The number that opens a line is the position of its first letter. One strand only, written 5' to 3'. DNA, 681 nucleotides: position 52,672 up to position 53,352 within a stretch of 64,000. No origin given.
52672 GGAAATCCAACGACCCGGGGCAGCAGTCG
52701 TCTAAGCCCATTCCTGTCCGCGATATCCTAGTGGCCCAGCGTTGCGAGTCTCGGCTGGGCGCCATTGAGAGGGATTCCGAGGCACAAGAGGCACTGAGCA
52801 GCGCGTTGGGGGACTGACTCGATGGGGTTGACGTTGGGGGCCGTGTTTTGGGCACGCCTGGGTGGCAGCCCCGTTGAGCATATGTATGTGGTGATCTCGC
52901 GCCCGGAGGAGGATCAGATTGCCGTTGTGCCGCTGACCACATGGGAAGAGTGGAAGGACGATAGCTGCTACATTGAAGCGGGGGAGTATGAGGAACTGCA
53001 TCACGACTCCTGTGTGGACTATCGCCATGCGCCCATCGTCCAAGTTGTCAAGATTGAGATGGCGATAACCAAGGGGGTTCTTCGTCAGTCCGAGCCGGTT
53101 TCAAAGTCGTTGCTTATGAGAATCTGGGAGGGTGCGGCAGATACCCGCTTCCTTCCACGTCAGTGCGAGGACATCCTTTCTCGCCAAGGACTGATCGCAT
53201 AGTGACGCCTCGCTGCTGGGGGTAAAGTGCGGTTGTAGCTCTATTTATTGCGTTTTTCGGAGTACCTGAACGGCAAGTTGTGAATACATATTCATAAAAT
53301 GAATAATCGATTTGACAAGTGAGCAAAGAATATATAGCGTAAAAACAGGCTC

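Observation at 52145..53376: Lower-GC islet with a Panacea (DUF4065) antitoxin gene and an unassigned 126-aa partner: candidate new toxin-antitoxin pair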

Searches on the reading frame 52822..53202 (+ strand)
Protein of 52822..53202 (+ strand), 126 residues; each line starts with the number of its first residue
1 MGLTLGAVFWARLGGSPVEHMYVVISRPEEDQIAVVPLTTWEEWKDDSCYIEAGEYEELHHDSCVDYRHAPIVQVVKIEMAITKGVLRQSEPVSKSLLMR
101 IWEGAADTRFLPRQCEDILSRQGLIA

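Call 4: search_protein_families(library=pfam, proteins=[window:52822-53199:+], max_evalue=1)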
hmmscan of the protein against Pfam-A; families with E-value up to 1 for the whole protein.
window:52822-53199:+ (126 aa): 0 families

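Call 5: search_protein_families(library=padloc, proteins=[window:52822-53199:+], max_evalue=1)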
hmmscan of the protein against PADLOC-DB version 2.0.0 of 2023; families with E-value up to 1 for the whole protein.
window:52822-53199:+ (126 aa): 0 families

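Call 6: search_protein_families(library=ncbifam, proteins=[window:52822-53199:+], max_evalue=1)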
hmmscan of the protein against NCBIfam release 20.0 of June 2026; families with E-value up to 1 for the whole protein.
window:52822-53199:+ (126 aa): 1 family
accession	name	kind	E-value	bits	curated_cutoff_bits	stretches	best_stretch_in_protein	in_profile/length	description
NF004011.1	PRK05477.1-1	equivalog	0.25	10.1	680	1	67-113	227-273/475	Asp-tRNA(Asn)/Glu-tRNA(Gln) amidotransferase subunit GatB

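Call 7: search_protein_families(library=phrogs, proteins=[window:52822-53199:+], max_evalue=1)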
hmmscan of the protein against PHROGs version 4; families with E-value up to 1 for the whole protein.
window:52822-53199:+ (126 aa): 1 family
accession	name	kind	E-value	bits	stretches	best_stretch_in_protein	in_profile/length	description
phrog_19071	-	unknown function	4e-12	47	1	17-119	17-130/135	-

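Call 8: find_homologous_proteins(query=window:52822-53199:+, max_evalue=0.001)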
Query window:52822-53199:+ (126 aa): 1 proteins with E <= 0.001 among 2 candidates.
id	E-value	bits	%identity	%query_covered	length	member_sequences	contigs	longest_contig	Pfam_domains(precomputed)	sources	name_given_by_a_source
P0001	8.7e-80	283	100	100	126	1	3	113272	-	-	-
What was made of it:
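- Tried and rejected: The word-indexed protein search with gene 2 alone found only the window's own protein (call 8).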

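Call 9: search_solved_structures(query=window:52822-53199:+, max_evalue=10)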
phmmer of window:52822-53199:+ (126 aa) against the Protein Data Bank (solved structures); distinct sequences matched with E-value up to 10: 2.
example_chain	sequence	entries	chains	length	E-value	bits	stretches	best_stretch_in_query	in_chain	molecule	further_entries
6not_A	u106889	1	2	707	0.91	12.8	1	43-123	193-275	Elongation factor G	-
3bkz_A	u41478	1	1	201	1.3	12.3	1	41-99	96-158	Alpha-ketoglutarate-dependent dioxygenase alkB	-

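Call 12: search_dna_similar(query=window:52822-53199:+, collection=phages, mode=protein, max_evalue=1)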
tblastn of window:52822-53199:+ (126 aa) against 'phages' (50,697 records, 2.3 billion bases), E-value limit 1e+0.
Records with a match: 1; places in all: 1; records where one place covers at least 80% of the query: 0.
Best place of each record, by identity: <60% 1.
By first word of the organism name: Bacteriophage 1.
By host as written in the record: Helicobacter pametensis 1.
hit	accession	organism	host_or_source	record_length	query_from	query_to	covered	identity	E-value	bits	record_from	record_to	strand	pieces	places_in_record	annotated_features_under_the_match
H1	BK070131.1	Bacteriophage sp.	Helicobacter pametensis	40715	46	121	60%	36.8%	5e-8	55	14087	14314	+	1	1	hypothetical protein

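Call 13: get_annotated_region(hit=H1, flank=4000)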
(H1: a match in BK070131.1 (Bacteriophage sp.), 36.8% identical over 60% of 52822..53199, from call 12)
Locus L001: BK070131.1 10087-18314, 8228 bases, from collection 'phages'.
description: TPA_asm: Bacteriophage sp. isolate Hpametensis12888_1 prophage genomic sequence.
organism: Bacteriophage sp. (NCBI taxid 38018)
taxonomy: Viruses
host: Helicobacter pametensis; source: -; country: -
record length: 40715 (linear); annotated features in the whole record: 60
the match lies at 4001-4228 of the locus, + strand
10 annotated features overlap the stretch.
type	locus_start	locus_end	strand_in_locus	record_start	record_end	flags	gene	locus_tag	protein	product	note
CDS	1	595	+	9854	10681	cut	-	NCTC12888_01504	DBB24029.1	hypothetical protein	-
CDS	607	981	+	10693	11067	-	-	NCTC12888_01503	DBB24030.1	hypothetical protein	-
CDS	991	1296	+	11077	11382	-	-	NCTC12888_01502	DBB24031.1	hypothetical protein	-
CDS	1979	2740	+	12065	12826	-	-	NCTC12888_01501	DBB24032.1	KilA-N domain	-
CDS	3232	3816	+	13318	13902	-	-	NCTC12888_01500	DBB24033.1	prophage protein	-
CDS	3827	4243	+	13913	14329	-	-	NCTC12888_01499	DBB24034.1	hypothetical protein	-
CDS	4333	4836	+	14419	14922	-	-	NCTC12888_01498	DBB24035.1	hypothetical protein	-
CDS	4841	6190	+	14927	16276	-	-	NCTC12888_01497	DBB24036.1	phage terminase, large subunit, PBSX family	-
CDS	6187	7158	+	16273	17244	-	-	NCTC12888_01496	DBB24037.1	phage-associated protein, HI1409 family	-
CDS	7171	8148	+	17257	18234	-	-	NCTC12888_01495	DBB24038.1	phage-associated protein, HI1409 family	-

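Call 15: search_protein_families(library=pfam, proteins=[L001:3232-3813:+, L001:3827-4240:+, L001:4333-4833:+], max_evalue=1)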
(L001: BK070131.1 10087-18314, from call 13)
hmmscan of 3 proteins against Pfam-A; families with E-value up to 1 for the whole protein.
L001:3232-3813:+ (194 aa): 1 family
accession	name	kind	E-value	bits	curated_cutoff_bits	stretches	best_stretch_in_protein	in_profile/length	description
PF13274.11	SocA_Panacea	-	3.7e-22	79.8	25.7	1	34-144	1-108/113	Antitoxin SocA-like, Panacea domain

L001:3827-4240:+ (138 aa): 0 families

L001:4333-4833:+ (167 aa): 5 families
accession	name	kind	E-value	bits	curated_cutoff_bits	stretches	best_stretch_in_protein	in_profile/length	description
PF20901.3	Sf6_terminase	-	9.5e-44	148.2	27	1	45-149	1-105/106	Bacteriophage Sf6, terminase small subunit-like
PF02796.21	HTH_7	-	0.0067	17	23.8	1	40-67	1-28/45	Helix-turn-helix domain of resolvase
PF13565.12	HTH_32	-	0.051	14.6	33.7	1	35-82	20-73/73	Homeodomain-like domain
PF08148.17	DSHCT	-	0.095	12.9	22.7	1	57-97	108-147/172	DSHCT (NUC185) domain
PF00430.23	ATP-synt_B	-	0.26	11.8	28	1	86-137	47-100/132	ATP synthase B/B' CF(0)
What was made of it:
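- A Helicobacter prophage carries the pair next to its small terminase gene (calls 12, 13, 15).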

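Call 23: predict_structure(protein=window:52822-53199:+)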
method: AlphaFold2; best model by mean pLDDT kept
length: 126 residues; sequences in the alignment: 1
mean_pLDDT: 35.3   pTM: 0.30
mean pLDDT of the five models: 35.3, 34.7, 34.6, 34.1, 33.8
residues with pLDDT >= 90: 0; 70-90: 0; 50-70: 8; < 50: 118
segments of 3 or more residues with pLDDT < 50: 1-20, 30-35, 37-126
pLDDT, mean of each block of 10 residues (from residue 1): 45 44 51 47 34 26 28 25 23 34 31 37 34
secondary structure, 60 per line:
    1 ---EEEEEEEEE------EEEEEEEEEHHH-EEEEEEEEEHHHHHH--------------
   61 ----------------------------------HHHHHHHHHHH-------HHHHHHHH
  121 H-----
elements in order: E4-12 E19-27 E32-40 H41-46 H95-105 H113-121
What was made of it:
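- Tried and rejected: The single-sequence AlphaFold model was useless, with pLDDT 35 (call 23).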

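Call 27: search_protein_representatives(protein=window:52822-53199:+)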
Query: 126 residues. Proteins with E-value up to 0.001 (for the whole library): 939; up to 1e-10: 127; up to 1e-30: 1. The best 150 are listed.
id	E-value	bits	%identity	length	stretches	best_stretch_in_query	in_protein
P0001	2.8e-80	282.8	100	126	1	1-126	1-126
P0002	6.2e-26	107.1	42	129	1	5-125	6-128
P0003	1.5e-25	105.9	44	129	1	4-125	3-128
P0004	1.1e-23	99.8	43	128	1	4-125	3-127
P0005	3.0e-22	95.2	43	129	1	3-125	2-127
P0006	7.1e-22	94.0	45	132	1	16-125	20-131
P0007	2.2e-20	89.1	42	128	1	6-124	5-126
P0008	2.6e-20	88.9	40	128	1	5-125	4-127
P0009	4.0e-19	85.1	40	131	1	19-125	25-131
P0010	6.3e-19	84.4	42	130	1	18-125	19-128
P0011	1.4e-18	83.3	43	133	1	19-125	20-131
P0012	4.2e-18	81.8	40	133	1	3-125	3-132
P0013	2.1e-17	79.5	40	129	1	17-125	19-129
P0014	3.8e-17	78.7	32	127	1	4-125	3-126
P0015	4.2e-17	78.5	41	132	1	19-125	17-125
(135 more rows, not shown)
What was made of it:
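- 52822..53202 (+): panT: cryptic MazF/PemK-fold toxin gene, 126 aa, starting 4 nt after the panA stop codon, preceded by a GGGGGA Shine-Dalgarno-like motif. 939 homologous clusters found (call 27).
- Tried and rejected: The exhaustive HMMER search was needed (call 27).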

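Call 29: search_solved_structures(query=A1, max_evalue=10, show_alignments=3)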
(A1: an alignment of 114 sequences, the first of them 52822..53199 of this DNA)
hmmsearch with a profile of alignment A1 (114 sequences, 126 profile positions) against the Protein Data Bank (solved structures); distinct sequences matched with E-value up to 10: 0.
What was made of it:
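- Tried and rejected: The PDB sequence searches found nothing meaningful, either with the single protein or with the profile (calls 9, 29).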

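Call 30: search_protein_families(library=pfam, alignment_id=A1, max_evalue=0.1)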
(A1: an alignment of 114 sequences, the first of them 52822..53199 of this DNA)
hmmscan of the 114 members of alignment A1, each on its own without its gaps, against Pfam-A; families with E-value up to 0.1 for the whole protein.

A. member 1, window:52822-53199:+ (126 aa): 0 families

B. families by the number of members that match (of 114 scanned): 13 families
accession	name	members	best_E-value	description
PF23141.1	Ig_NOMO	5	0.0058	NOMO Ig-like domain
PF02452.23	PemK_toxin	4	0.0012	PemK-like, MazF-like toxin of type II toxin-antitoxin system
PF14841.11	FliG_M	1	0.0054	FliG middle domain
PF02121.25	IP_trans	1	0.0089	Phosphatidylinositol transfer protein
PF18500.6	CadC_C1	1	0.01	CadC C-terminal domain 1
PF10170.15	C6_DPF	1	0.018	CDPF1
PF24928.1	DUF7748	1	0.023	Domain of unknown function (DUF7748)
PF02604.26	PhdYeFM_antitox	1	0.028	Antitoxin Phd_YefM, type II toxin-antitoxin system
PF17651.6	Raco_middle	1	0.031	RACo middle region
PF15379.11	DUF4606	1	0.06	Domain of unknown function (DUF4606)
PF03234.19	CDC37_N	1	0.068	Cdc37 N terminal kinase binding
PF00760.24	Cucumo_coat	1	0.076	Cucumovirus coat protein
PF13611.12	Peptidase_S76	1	0.08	Serine peptidase of plant viral polyprotein, P1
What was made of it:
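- On MazF/PemK toxins (PF02452): 4 of 114 relatives give sub-threshold hits, best E = 1.2e-3 (call 30).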

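Call 31: find_homologous_proteins(query=A1, max_evalue=0.001)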
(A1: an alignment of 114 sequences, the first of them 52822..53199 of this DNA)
Query A1 (114 sequences) (126 aa, profile of the alignment): 72 proteins with E <= 0.001 among 779 candidates.
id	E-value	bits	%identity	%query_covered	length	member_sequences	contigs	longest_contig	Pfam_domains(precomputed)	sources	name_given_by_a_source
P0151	1.2e-42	163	40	89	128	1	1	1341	-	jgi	jgi:hypothetical protein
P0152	1.7e-41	159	39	84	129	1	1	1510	-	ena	-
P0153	3.2e-41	158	33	85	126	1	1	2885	-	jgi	jgi:hypothetical protein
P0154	1.6e-40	156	38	89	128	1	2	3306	-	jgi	-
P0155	1.5e-39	153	35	85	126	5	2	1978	-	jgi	jgi:hypothetical protein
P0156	1.5e-39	153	39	84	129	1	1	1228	-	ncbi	-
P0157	2.0e-39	152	34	98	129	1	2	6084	-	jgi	jgi:hypothetical protein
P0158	2.0e-39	152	35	85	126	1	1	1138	-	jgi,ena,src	-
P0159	2.7e-39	152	32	85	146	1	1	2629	-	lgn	-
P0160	4.1e-39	151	37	71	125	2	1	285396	-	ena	-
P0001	6.1e-39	151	100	100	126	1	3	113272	-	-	-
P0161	1.1e-38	150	46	99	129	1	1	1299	-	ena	-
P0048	2.2e-38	149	34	85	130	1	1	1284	-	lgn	-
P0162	2.9e-38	149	34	85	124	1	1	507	-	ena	-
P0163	6.3e-38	147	37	84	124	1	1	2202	-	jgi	jgi:hypothetical protein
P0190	5.9e-33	131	34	98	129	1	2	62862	-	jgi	jgi:hypothetical protein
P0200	5.5e-30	122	29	95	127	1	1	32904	-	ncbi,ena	-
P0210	3.5e-23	100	35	75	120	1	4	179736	-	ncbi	-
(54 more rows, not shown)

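Call 35: find_encoding_contigs(protein=window:52822-53202:+, flank=10000, max_places=5)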
Protein window:52822-53202:+ (126 aa): 3 contigs read that carry it; 3 places shown.
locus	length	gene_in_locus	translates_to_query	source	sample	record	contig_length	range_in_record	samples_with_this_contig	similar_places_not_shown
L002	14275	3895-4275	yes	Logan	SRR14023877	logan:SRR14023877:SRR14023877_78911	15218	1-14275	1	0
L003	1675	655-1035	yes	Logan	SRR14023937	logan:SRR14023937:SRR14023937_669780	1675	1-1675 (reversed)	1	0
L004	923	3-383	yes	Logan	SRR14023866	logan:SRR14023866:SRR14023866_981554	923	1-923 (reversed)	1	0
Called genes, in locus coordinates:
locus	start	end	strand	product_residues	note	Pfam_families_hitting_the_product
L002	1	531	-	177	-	?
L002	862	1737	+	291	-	-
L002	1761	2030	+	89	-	-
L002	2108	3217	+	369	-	PF00155:Aminotran_1_2, PF01212:Beta_elim_lyase, PF01041:DegT_DnrJ_EryC1, PF01053:Cys_Met_Meta_PP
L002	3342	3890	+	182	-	PF13274:SocA_Panacea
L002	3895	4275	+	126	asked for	-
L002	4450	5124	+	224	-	PF00440:TetR_N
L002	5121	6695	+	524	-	PF02321:OEP, PF11379:DUF3182 (faint), PF02321:OEP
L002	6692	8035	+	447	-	PF25954:Beta-barrel_RND_2, PF25975:CzcB_C (weak), PF25989:YknX_C, PF25967:RND-MFP_C (weak)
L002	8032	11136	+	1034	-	PF00873:ACR_tran, PF03176:MMPL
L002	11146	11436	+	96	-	PF00543:P-II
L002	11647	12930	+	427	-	PF12895:ANAPC3 (faint), PF13432:TPR_16 (faint), PF00515:TPR_1 (faint), PF07719:TPR_2 (faint), PF13176:TPR_7 (faint), PF13181:TPR_8 (faint), PF13371:TPR_9 (faint), PF14559:TPR_19 (weak), +6 more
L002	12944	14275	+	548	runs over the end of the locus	-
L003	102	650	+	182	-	PF13274:SocA_Panacea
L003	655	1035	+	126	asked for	-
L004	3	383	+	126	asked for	?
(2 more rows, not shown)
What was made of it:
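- The identical protein occurs in three independent assemblies (call 35).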

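Call 36: find_encoding_contigs(protein=P0160, flank=4000, max_places=2)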
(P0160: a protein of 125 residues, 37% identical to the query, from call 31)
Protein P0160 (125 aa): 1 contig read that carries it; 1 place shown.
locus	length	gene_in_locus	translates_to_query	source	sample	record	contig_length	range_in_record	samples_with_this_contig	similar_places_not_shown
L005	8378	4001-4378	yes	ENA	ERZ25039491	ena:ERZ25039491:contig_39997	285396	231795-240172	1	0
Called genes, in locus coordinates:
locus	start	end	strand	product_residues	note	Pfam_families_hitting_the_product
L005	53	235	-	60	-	-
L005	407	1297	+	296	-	PF00578:AhpC-TSA, PF08534:Redoxin, PF00085:Thioredoxin (faint), PF13098:Thioredoxin_2 (weak), PF13905:Thioredoxin_8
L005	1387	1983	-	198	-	-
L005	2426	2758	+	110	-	PF01909:NTP_transf_2, PF18765:Polbeta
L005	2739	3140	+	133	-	PF01934:HepT-like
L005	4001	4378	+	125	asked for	-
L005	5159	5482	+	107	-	-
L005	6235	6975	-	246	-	PF01381:HTH_3 (weak), PF13560:HTH_31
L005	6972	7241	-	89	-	-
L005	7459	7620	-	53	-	-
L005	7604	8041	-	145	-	-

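Call 37: find_encoding_contigs(protein=P0210, flank=4000, max_places=2)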
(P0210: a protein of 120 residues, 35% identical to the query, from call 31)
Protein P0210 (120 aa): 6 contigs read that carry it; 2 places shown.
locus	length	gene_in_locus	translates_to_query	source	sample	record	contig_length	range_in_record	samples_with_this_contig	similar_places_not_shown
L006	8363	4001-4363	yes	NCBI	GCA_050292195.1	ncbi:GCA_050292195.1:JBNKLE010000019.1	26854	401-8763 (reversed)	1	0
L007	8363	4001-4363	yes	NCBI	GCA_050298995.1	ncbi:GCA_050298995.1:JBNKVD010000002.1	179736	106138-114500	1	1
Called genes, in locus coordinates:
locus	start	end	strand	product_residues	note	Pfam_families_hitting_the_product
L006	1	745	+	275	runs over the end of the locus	PF00398:RrnaAD, PF13649:Methyltransf_25 (weak)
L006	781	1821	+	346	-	-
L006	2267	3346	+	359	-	-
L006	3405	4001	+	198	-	PF13274:SocA_Panacea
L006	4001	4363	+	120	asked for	-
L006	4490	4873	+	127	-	-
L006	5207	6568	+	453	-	PF06965:Na_H_antiport_1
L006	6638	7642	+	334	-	PF03330:DPBB_1, PF05036:SPOR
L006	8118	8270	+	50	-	PF00471:Ribosomal_L33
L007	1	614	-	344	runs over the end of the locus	PF01041:DegT_DnrJ_EryC1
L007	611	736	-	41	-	-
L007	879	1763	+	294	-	PF00561:Abhydrolase_1, PF12697:Abhydrolase_6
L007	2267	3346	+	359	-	-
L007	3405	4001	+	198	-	PF13274:SocA_Panacea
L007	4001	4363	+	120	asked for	-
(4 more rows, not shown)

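Call 38: find_encoding_contigs(protein=P0190, flank=4000, max_places=2)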
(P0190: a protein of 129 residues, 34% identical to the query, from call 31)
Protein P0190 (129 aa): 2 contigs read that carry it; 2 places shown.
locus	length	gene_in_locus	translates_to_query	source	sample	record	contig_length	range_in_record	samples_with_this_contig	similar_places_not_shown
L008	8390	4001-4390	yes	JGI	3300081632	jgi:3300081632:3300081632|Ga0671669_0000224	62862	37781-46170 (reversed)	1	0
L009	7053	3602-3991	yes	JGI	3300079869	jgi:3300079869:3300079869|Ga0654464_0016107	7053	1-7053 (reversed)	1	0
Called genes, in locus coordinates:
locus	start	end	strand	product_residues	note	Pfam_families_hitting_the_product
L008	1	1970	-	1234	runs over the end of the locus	PF08471:Ribonuc_red_2_N, PF02867:Ribonuc_red_lgC, PF12637:TSCPD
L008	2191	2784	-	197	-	PF22769:DCD, PF00692:dUTPase (weak)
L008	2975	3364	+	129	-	PF01878:EVE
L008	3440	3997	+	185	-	PF13274:SocA_Panacea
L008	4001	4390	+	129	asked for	-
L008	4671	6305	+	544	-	PF00282:Pyridoxal_deC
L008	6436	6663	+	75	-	PF04023:FeoA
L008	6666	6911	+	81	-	PF04023:FeoA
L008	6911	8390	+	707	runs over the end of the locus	PF01926:MMR_HSR1, PF02421:FeoB_N, PF03193:RsgA_GTPase (faint), PF07670:Gate, PF07664:FeoB_C, PF07670:Gate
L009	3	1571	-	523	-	?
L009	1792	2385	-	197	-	PF22769:DCD, PF00692:dUTPase (weak)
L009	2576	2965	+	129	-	PF01878:EVE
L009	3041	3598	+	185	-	PF13274:SocA_Panacea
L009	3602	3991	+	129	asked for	-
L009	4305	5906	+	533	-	PF00282:Pyridoxal_deC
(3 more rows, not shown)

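Call 39: find_encoding_contigs(protein=P0200, flank=4000, max_places=2)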
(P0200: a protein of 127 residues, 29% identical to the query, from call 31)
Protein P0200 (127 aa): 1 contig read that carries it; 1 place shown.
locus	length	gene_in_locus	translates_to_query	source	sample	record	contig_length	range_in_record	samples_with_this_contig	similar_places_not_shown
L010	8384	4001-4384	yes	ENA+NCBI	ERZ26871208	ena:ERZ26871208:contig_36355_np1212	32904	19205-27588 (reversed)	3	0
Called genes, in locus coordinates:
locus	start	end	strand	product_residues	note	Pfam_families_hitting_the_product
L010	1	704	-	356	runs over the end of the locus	PF17284:Spermine_synt_N, PF01564:Spermine_synth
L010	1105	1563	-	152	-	-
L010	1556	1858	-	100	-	-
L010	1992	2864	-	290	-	PF03400:DDE_Tnp_IS1 (faint)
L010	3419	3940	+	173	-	PF13274:SocA_Panacea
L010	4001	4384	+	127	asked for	-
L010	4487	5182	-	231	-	PF02675:AdoMet_dc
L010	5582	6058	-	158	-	PF02082:Rrf2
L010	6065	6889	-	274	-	PF01507:PAPS_reduct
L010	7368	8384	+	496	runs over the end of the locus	PF00370:FGGY_N, PF02782:FGGY_C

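Call 40: predict_structure(alignment_id=A2)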
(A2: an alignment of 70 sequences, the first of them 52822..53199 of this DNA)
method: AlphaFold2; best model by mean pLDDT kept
length: 126 residues; sequences in the alignment: 70
mean_pLDDT: 96.0   pTM: 0.89
mean pLDDT of the five models: 96.0, 96.0, 95.6, 95.3, 94.9
residues with pLDDT >= 90: 118; 70-90: 7; 50-70: 1; < 50: 0
segments of 3 or more residues with pLDDT < 50: none
pLDDT, mean of each block of 10 residues (from residue 1): 92 88 96 97 97 96 98 97 96 98 98 98 96
secondary structure, 60 per line:
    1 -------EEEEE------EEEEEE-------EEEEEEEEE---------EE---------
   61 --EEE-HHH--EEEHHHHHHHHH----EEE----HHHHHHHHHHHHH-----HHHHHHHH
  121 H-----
elements in order: E8-12 E19-24 E32-40 E63-65 E72-74 H75-83 E88-90 H95-107 H113-121
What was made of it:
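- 52822..53202 (+): AlphaFold2 model pLDDT 96, pTM 0.89 (call 40).
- PanT model: pLDDT 96 (call 40).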

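Call 44: fold_search(model_id=the predicted structure, library=pdb)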
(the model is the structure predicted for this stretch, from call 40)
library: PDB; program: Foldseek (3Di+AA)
matches with E <= 10: 230; with E <= 0.001: 2
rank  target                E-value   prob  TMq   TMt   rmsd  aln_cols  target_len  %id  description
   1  7bxy                  4.6e-04  1.00  0.60  0.64   3.7       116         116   16  mRNA interferase from Bacillus cereus (released 2021-04-28)
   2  4me7_C                8.3e-04  1.00  0.56  0.62   3.8       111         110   14  Crystal structure of Bacillus subtilis toxin MazF in complex with cognate antitoxin MazE (released 2013-10-23)
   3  4mzp_E                1.3e-03  1.00  0.54  0.60   4.2       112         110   14  MazF from S. aureus crystal form III, C2221, 2.7 A (released 2014-05-21)
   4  5cr2_A                1.4e-03  1.00  0.51  0.57   4.1       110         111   14  E. coli MazF in complex with single strand DNA substrate analog (released 2016-04-06)
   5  4mzp_A                1.6e-03  1.00  0.57  0.62   3.9       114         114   16  MazF from S. aureus crystal form III, C2221, 2.7 A (released 2014-05-21)
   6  6a6x_B                1.6e-03  1.00  0.56  0.62   4.5       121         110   16  The crystal structure of the Mtb MazE-MazF-mt9 complex (released 2019-07-03)
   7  5xe3_A                1.7e-03  1.00  0.58  0.68   3.6       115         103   16  Endoribonuclease in complex with its cognate antitoxin from Mycobacterial species (released 2017-10-11)
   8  9g2a_B                1.7e-03  1.00  0.53  0.58   4.4       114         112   13  Staphylococcus aureus MazF in complex with nanobody 4 (released 2024-07-17)
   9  4mzp_B                2.0e-03  1.00  0.57  0.61   3.9       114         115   16  MazF from S. aureus crystal form III, C2221, 2.7 A (released 2014-05-21)
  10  6kyt_J                2.4e-03  1.00  0.56  0.62   3.8       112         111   19  The structure of the M. tb toxin MazEF-mt1 complex (released 2020-08-05)
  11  5hjz_A                2.6e-03  1.00  0.56  0.61   3.9       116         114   16  Structure of M. tuberculosis MazF-mt1 (Rv2801c) in complex with RNA (released 2017-01-18)
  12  1ne8                  3.1e-03  1.00  0.56  0.61   4.2       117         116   14  YDCE protein from Bacillus subtilis (released 2003-01-14)
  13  5cqy_B                3.1e-03  1.00  0.51  0.60   3.4       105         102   14  E. coli MazF mutant E24A in complex with MazE residues 68-82 form II (released 2016-04-06)
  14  4me7_B                3.1e-03  1.00  0.55  0.62   4.1       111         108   16  Crystal structure of Bacillus subtilis toxin MazF in complex with cognate antitoxin MazE (released 2013-10-23)
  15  4of1_A                3.3e-03  1.00  0.56  0.61   4.1       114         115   15  crystal structure of toxin from staphylococcus aureus Mu50 (released 2015-01-14)
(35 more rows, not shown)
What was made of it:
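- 52822..53202 (+): The top 49 Foldseek PDB hits are all MazF/PemK, TM 0.5-0.69 (call 44).
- On MazF/PemK toxins (PF02452): On a predicted model with pLDDT 96, Foldseek returns 49 consecutive MazF/PemK hits with TM 0.5-0.69 and full-length alignment (calls 40, 44).
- Closest known: CcdA-CcdB. Same: It belongs to the same broad fold superfamily as the gene 2 model (call 44, rank 50).
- The fold is shared by RNases (MazF, Kid) and by the gyrase poison CcdB, which also appears in the fold search (call 44). MazF structures outrank CcdB by far: TM 0.5-0.69 and rmsd 3-4 A, against TM 0.38-0.46 and rmsd 10 A (call 44).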
